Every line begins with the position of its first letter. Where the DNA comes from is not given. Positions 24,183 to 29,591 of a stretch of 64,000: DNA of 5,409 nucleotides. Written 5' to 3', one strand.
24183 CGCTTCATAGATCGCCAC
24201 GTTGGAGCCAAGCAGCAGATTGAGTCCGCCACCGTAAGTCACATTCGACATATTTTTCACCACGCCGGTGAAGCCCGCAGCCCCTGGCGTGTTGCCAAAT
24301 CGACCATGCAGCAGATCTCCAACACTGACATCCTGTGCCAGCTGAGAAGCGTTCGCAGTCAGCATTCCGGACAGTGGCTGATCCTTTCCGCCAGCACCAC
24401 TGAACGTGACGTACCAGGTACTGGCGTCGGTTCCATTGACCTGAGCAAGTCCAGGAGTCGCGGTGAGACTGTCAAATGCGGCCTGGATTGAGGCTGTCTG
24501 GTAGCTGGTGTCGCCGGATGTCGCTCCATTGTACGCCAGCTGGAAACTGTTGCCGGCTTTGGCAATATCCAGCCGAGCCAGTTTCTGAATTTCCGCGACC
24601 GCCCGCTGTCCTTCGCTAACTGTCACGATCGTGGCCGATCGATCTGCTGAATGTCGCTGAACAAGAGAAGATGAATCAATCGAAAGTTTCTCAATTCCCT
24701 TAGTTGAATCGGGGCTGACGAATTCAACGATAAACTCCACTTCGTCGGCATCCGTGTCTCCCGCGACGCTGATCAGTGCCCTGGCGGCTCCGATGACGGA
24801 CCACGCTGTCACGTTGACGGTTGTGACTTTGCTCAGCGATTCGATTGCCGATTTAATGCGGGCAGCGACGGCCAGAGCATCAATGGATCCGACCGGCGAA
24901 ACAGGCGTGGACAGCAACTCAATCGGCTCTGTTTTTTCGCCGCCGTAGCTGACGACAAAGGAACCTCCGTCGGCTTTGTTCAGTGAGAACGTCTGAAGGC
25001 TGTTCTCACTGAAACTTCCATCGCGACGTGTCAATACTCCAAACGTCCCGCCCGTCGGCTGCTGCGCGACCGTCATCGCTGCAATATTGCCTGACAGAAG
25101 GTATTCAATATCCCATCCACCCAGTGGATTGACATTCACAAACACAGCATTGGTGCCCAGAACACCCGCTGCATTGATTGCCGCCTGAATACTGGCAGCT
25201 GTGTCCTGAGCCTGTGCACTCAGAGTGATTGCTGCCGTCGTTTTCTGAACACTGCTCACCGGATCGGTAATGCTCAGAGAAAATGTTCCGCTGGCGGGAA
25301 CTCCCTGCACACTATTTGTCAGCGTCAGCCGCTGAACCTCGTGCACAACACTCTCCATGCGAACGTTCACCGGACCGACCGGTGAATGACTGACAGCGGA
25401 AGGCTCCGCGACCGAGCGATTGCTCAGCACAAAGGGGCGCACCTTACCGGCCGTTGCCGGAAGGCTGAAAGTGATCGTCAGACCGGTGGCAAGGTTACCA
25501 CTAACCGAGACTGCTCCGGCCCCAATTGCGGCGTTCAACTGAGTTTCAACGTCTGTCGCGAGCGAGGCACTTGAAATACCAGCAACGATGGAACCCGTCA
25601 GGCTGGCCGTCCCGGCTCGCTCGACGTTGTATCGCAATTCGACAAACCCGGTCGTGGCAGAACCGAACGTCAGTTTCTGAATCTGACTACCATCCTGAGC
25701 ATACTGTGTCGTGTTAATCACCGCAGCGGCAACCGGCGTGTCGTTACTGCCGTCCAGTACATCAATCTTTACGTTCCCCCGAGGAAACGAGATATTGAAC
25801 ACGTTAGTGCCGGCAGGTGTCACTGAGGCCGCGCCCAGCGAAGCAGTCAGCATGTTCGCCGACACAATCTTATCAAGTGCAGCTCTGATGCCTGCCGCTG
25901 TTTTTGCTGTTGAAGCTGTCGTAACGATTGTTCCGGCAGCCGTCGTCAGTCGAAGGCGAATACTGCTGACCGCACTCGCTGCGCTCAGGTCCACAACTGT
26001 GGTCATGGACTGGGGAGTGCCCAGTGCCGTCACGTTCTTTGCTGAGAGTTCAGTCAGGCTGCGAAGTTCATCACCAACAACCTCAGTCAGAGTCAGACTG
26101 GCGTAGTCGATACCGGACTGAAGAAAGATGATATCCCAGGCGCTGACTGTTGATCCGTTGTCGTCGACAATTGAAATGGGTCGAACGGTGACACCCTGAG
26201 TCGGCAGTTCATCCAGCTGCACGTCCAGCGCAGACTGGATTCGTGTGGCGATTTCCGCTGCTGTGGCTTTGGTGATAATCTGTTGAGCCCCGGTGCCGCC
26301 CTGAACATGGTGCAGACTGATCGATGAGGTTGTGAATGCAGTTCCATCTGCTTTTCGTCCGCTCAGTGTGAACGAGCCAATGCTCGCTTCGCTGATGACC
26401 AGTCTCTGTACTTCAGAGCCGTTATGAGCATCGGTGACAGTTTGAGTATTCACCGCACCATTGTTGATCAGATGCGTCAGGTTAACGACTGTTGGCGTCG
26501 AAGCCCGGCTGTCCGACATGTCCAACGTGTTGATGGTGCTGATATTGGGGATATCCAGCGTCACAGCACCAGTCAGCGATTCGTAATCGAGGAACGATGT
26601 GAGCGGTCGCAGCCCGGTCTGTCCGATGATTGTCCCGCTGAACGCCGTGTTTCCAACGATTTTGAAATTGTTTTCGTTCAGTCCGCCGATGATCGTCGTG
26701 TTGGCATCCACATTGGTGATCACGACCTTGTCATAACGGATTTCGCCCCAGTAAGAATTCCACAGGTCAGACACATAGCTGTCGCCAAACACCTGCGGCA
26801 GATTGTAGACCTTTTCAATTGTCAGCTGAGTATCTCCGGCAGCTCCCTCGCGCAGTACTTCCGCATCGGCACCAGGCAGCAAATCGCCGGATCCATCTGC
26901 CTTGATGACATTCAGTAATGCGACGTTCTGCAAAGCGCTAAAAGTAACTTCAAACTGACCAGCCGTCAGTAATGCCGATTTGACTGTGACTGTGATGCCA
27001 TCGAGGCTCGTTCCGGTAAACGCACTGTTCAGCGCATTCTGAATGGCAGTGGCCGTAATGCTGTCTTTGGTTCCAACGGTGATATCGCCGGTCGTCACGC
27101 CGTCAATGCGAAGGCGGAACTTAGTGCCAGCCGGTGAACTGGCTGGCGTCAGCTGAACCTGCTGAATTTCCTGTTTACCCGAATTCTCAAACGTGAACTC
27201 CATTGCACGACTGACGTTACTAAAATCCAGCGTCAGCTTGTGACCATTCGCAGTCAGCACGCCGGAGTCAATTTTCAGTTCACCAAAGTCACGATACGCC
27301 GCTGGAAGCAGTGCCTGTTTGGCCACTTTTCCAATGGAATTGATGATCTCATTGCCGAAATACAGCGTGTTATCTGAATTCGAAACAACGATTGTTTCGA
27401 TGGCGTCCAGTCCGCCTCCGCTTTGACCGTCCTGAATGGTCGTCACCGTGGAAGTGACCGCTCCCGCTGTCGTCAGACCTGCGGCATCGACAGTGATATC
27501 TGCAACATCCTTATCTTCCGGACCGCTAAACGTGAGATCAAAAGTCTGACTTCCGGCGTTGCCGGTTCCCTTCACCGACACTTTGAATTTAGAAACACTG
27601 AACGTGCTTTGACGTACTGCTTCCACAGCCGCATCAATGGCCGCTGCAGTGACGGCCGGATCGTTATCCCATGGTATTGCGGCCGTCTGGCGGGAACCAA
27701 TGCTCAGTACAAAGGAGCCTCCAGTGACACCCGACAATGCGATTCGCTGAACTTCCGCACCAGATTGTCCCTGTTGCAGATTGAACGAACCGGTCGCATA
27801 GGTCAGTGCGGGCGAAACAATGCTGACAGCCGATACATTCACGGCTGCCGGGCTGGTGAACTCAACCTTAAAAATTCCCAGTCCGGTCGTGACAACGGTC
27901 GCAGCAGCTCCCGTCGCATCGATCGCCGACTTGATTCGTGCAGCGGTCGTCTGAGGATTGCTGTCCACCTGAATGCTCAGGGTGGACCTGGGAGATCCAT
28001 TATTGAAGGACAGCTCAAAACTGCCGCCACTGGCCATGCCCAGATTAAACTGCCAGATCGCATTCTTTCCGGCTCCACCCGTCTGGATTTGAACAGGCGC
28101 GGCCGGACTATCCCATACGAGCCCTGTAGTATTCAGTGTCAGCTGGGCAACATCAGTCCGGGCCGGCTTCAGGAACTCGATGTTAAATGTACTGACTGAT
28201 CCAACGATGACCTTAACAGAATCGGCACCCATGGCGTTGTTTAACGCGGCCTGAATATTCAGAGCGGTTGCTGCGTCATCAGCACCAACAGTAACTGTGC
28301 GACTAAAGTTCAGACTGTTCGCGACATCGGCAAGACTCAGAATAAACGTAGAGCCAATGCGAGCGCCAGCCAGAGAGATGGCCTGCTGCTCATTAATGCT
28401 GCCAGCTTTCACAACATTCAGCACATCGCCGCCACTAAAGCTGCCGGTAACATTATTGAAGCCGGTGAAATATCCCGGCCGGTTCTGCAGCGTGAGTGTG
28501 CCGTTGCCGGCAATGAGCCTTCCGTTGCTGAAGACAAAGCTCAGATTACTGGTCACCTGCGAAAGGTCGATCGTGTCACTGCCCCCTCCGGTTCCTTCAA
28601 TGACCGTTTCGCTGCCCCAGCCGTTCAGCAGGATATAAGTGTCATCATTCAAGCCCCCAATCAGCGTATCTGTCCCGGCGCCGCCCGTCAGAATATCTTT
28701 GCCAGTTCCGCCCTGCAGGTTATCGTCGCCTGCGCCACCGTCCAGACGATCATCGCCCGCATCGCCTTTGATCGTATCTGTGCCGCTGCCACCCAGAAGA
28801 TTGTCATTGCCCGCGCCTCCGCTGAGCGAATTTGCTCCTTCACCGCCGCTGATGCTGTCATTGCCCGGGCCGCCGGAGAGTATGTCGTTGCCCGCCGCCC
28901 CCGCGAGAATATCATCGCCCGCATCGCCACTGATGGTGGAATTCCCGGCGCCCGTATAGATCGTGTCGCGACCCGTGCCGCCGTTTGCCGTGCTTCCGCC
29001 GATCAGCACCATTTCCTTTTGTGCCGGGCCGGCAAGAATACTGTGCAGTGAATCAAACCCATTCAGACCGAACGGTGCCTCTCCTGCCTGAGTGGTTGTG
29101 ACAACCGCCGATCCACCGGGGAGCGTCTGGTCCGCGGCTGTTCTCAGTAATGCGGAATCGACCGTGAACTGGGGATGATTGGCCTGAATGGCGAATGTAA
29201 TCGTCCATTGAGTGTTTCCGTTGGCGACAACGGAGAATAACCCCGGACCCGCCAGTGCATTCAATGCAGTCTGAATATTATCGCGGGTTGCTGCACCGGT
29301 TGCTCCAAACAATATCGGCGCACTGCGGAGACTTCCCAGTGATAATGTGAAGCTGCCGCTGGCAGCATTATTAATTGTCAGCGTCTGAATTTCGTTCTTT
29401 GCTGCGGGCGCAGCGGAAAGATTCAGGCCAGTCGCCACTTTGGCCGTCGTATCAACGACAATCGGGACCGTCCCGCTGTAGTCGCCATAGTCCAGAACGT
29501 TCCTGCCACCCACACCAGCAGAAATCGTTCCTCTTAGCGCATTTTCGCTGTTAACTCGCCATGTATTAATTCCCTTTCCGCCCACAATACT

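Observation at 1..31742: Half of the window is one unlisted giant ORF (over 31.7 kb, at least 10,580 codons) that runs off the left edge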

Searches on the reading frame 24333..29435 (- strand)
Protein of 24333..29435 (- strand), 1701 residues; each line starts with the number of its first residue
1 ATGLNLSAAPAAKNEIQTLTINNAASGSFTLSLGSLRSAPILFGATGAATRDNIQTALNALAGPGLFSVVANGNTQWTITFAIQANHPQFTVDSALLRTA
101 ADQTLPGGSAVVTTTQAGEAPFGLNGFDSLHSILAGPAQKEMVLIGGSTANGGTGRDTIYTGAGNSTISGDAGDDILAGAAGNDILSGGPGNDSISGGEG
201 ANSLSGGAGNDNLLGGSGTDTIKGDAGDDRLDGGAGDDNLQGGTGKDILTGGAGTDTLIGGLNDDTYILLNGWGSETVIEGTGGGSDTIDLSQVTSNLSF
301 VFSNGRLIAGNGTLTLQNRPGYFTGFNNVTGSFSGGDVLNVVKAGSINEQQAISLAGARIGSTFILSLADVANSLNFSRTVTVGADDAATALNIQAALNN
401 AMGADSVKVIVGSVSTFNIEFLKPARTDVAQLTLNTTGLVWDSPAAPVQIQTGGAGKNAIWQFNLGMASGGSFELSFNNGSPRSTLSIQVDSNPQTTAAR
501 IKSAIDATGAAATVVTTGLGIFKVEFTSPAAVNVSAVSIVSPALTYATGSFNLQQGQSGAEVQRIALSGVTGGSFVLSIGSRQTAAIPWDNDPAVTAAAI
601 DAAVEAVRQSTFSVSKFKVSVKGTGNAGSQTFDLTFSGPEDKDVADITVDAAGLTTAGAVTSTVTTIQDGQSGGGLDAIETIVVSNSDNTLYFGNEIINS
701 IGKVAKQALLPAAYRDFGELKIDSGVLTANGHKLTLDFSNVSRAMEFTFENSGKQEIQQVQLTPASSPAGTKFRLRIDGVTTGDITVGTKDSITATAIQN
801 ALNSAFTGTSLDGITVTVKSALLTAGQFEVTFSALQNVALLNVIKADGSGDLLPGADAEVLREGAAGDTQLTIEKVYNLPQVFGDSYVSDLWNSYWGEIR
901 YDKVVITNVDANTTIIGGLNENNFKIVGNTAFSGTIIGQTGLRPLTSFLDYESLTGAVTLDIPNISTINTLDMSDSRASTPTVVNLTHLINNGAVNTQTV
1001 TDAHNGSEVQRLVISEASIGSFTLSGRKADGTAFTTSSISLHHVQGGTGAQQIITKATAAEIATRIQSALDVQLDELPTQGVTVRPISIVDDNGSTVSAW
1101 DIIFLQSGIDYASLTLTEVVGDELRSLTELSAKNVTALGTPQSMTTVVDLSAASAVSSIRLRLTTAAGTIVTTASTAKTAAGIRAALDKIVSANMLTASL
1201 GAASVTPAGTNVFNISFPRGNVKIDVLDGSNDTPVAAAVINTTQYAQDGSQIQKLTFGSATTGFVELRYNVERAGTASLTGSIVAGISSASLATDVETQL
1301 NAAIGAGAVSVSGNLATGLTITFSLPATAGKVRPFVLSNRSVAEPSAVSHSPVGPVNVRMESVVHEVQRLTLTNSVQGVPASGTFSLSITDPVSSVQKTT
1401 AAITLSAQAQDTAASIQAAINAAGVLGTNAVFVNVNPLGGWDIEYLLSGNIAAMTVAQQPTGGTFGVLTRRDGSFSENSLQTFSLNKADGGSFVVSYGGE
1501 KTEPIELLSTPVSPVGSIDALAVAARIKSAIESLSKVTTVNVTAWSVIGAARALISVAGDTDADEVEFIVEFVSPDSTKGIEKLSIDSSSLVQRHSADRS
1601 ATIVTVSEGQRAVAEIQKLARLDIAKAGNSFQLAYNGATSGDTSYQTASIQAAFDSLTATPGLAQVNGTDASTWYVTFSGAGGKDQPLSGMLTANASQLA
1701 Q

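Call 77: search_protein_families(library=phrogs, proteins=[window:24333-29435:-], max_evalue=0.001)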
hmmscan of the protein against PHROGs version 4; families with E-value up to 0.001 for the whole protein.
window:24333-29435:- (1701 aa): 1 family
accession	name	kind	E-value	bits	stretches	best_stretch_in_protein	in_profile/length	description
phrog_1260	-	tail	9.6e-11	42.6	0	448-515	44-111/320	minor tail protein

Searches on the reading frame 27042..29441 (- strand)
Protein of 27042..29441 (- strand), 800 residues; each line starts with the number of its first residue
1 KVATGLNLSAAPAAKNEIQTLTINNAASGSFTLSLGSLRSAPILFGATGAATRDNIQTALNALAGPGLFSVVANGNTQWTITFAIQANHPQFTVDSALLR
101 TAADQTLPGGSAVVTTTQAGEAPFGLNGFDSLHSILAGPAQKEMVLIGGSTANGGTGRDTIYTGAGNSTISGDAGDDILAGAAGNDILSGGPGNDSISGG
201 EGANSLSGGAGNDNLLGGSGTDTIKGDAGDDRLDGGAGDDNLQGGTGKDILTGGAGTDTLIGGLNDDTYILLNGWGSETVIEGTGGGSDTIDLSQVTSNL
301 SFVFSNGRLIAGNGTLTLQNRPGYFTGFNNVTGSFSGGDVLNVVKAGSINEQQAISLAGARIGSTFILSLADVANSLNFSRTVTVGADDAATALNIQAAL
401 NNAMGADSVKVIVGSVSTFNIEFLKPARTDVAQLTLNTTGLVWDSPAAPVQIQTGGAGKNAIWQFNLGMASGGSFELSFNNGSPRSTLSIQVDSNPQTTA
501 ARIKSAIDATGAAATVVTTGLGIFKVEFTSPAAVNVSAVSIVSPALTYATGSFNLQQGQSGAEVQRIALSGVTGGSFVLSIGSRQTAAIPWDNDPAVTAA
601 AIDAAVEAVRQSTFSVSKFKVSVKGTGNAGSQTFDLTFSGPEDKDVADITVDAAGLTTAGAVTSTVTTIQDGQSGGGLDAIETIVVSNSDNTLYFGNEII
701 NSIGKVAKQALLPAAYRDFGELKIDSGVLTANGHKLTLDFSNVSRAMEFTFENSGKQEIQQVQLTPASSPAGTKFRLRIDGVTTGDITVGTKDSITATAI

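Call 26: search_protein_families(library=pfam, proteins=[window:27042-29441:-], max_evalue=1)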
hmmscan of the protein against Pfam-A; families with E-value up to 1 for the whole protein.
window:27042-29441:- (800 aa): 1 family
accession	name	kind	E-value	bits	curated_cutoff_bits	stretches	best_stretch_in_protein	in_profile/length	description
PF00353.25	HemolysinCabind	-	6.7e-29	99.9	23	5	190-224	2-36/36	RTX calcium-binding nonapeptide repeat (4 copies)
